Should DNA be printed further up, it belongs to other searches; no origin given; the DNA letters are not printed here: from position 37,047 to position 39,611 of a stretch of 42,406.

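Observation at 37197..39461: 754-aa protein combining two winged-helix-like modules with a split two-cluster ferredoxin domain, translationally coupled to HdrA::MvhD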

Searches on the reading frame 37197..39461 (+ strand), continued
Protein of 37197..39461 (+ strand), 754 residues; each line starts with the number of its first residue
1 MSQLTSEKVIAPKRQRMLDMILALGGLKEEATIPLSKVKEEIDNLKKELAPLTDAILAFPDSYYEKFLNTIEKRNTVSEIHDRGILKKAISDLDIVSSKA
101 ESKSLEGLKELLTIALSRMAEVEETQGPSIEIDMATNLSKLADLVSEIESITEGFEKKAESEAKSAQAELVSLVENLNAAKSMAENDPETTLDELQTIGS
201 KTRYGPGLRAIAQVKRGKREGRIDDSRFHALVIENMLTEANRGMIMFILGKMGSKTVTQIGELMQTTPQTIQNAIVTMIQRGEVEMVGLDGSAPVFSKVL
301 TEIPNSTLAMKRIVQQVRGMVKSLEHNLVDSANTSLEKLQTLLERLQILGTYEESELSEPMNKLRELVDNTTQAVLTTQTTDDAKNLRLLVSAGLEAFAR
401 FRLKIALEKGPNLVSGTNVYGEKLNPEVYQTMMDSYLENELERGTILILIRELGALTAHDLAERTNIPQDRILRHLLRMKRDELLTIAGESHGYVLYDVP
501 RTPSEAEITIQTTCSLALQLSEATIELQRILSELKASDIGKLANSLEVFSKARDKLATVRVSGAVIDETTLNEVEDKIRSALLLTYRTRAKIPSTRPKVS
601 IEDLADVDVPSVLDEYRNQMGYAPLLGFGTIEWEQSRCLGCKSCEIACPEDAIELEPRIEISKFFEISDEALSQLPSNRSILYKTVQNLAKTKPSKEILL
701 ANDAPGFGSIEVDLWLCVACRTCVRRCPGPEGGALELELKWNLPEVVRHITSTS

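Call 71: search_protein_families(library=pfam, proteins=[L071:1151-2866:+, L073:384-2723:+, L072:3-629:+, L073:2-349:+], max_evalue=0.00001)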
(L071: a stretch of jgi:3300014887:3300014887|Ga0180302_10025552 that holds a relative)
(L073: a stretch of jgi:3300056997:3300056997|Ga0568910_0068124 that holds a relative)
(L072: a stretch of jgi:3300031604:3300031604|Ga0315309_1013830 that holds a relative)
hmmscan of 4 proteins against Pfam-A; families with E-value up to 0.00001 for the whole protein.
L071:1151-2866:+ (572 aa): 11 families
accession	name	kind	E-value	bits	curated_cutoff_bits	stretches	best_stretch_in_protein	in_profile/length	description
PF00037.32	Fer4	-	1.9e-17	62.7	21.1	2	103-125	2-24/24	4Fe-4S binding domain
PF07992.20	Pyr_redox_2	-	1.7e-15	57.7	26.1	1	295-417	179-288/291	Pyridine nucleotide-disulphide oxidoreductase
PF12838.12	Fer4_7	-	3.7e-09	37.3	27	0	95-123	31-52/52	4Fe-4S dicluster domain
PF13187.11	Fer4_9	-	5.5e-09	36.4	27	1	108-170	1-51/52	4Fe-4S dicluster domain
PF12797.12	Fer4_2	-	7.4e-09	35.4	24.5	0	149-167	3-21/22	4Fe-4S binding domain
PF12837.12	Fer4_6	-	1.2e-08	34.9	25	0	104-124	4-24/24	4Fe-4S binding domain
PF12831.13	FAD_oxidored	-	7e-08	32.6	27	1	9-47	2-40/416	FAD dependent oxidoreductase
PF13237.11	Fer4_10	-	1.9e-07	31.3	25.5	0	103-123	3-25/53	4Fe-4S dicluster domain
PF14697.11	Fer4_21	-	1e-06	29.2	35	0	105-124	37-57/59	4Fe-4S dicluster domain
PF13459.11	Fer4_15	-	1.2e-06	29.6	22.4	0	103-124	2-24/66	4Fe-4S single cluster domain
PF13484.11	Fer4_16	-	5e-06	27.6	30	1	108-167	1-64/66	4Fe-4S double cluster binding domain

L073:384-2723:+ (780 aa): 19 families
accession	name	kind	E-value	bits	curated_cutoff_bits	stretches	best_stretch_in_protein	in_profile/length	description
PF07992.20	Pyr_redox_2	-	1.1e-33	117.3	26.1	2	15-424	2-290/291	Pyridine nucleotide-disulphide oxidoreductase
PF12831.13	FAD_oxidored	-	2.3e-17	63.8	27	2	599-634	3-38/416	FAD dependent oxidoreductase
PF13738.12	Pyr_redox_3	-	2.8e-16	60.1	30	1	597-709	166-268/305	Pyridine nucleotide-disulphide oxidoreductase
PF13450.12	NAD_binding_8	-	3.8e-16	59.6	21.9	1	600-638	1-39/68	NAD(P)-binding Rossmann-like domain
PF00890.30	FAD_binding_2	-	9.9e-13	48.5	20.4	1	599-632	3-36/414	FAD binding domain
PF00037.32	Fer4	-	8.4e-12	44.8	21.1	1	110-132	2-24/24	4Fe-4S binding domain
PF01266.30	DAO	-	2.5e-11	44.2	27.9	0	599-631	3-35/353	FAD dependent oxidoreductase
PF12838.12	Fer4_7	-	3.8e-10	40.5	27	1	115-177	1-52/52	4Fe-4S dicluster domain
PF01134.28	GIDA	-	4.9e-10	39.5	22.1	0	600-628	4-32/391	Glucose inhibited division protein A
PF03486.20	HI0933_like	-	1.9e-08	34.5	50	0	599-631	4-36/244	HI0933-like protein Rossmann domain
PF00070.33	Pyr_redox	-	3.2e-08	34.4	22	0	598-631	2-35/82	Pyridine nucleotide-disulphide oxidoreductase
PF13183.11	Fer4_8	-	7e-07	30.1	27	0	112-129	50-67/68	4Fe-4S dicluster domain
PF13454.12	NAD_binding_9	-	8e-07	29.6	21.8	0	600-631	2-36/155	FAD-NAD(P)-binding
PF01946.23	Thi4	-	9e-07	28.8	26.2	0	15-52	19-57/235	Thi4 family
PF12797.12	Fer4_2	-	1e-06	28.7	24.5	0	109-128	3-22/22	4Fe-4S binding domain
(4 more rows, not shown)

L072:3-629:+ (208 aa): 12 families
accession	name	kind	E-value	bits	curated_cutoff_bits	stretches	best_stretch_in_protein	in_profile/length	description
PF00037.32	Fer4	-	2.2e-14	53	21.1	1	131-151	3-23/24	4Fe-4S binding domain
PF12838.12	Fer4_7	-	4.1e-12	46.8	27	0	113-150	15-52/52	4Fe-4S dicluster domain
PF12837.12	Fer4_6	-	5.1e-11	42.4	25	1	131-151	4-24/24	4Fe-4S binding domain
PF14697.11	Fer4_21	-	1.3e-10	41.6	35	1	129-182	1-59/59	4Fe-4S dicluster domain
PF13534.11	Fer4_17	-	7.3e-09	36.5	22.2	0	123-149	33-59/61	4Fe-4S dicluster domain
PF13187.11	Fer4_9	-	1.5e-08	35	27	1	136-180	2-52/52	4Fe-4S dicluster domain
PF13484.11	Fer4_16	-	4.7e-08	34.1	30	0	165-183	2-20/66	4Fe-4S double cluster binding domain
PF25160.1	LdpA_Fe-S-bd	-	6e-08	32.8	27.6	0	158-183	21-46/49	LdpA Fe-S cluster-binding domain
PF12797.12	Fer4_2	-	1.6e-07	31.2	24.5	0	130-148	4-22/22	4Fe-4S binding domain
PF13237.11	Fer4_10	-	3e-07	30.7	25.5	1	131-176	4-53/53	4Fe-4S dicluster domain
PF12800.12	Fer4_4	-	5.3e-07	29.9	24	0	134-149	2-17/17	4Fe-4S binding domain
PF12798.12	Fer4_3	-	9.4e-06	26.5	27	0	136-150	1-15/15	4Fe-4S binding domain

L073:2-349:+ (115 aa): 0 families

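Call 80: search_protein_families(library=pfam, proteins=[L029:5612-5974:+, L029:4918-5568:+, L029:4549-5448:-, L029:3879-4487:-, L029:2499-3497:+, L029:930-2408:+], max_evalue=0.0001)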
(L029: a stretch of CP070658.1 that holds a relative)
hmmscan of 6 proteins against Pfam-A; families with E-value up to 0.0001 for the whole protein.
L029:5612-5974:+ (120 aa): 1 family
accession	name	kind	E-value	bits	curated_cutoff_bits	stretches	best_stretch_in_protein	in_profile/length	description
PF02662.21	FlpD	-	3.5e-25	88.9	22.3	1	1-103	22-123/123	Methyl-viologen-reducing hydrogenase, delta subunit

L029:4918-5568:+ (216 aa): 0 families

L029:4549-5448:- (299 aa): 1 family
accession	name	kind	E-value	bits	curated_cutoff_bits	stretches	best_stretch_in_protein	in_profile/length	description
PF13607.11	Succ_CoA_lig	-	2e-17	63.7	27.4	1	66-129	75-138/138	Succinyl-CoA ligase like flavodoxin domain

L029:3879-4487:- (202 aa): 4 families
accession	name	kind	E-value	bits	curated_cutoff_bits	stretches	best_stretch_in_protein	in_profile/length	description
PF00071.28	Ras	-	5.5e-37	127.3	21.6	1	29-191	1-160/162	Ras family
PF08477.19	Roc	-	1.5e-25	90.2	27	1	29-147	1-119/119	Ras of Complex, Roc, domain of DAPkinase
PF00025.27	Arf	-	2.2e-08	34.2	22.3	1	28-189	15-172/174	ADP-ribosylation factor family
PF00009.33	GTP_EFTU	-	5e-05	23.4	26.5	1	61-190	54-185/188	Elongation factor Tu GTP binding domain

L029:2499-3497:+ (332 aa): 1 family
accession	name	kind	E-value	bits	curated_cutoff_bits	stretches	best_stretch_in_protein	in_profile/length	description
PF00361.26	Proton_antipo_M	-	2.1e-28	99.8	21.5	1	129-268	155-293/294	NADH:quinone oxidoreductase/Mrp antiporter, TM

L029:930-2408:+ (492 aa): 1 family
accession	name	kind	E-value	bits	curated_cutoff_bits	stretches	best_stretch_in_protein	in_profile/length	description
PF01757.29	Acyl_transf_3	-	1e-19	71.2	31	1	39-376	3-321/326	Acyltransferase domain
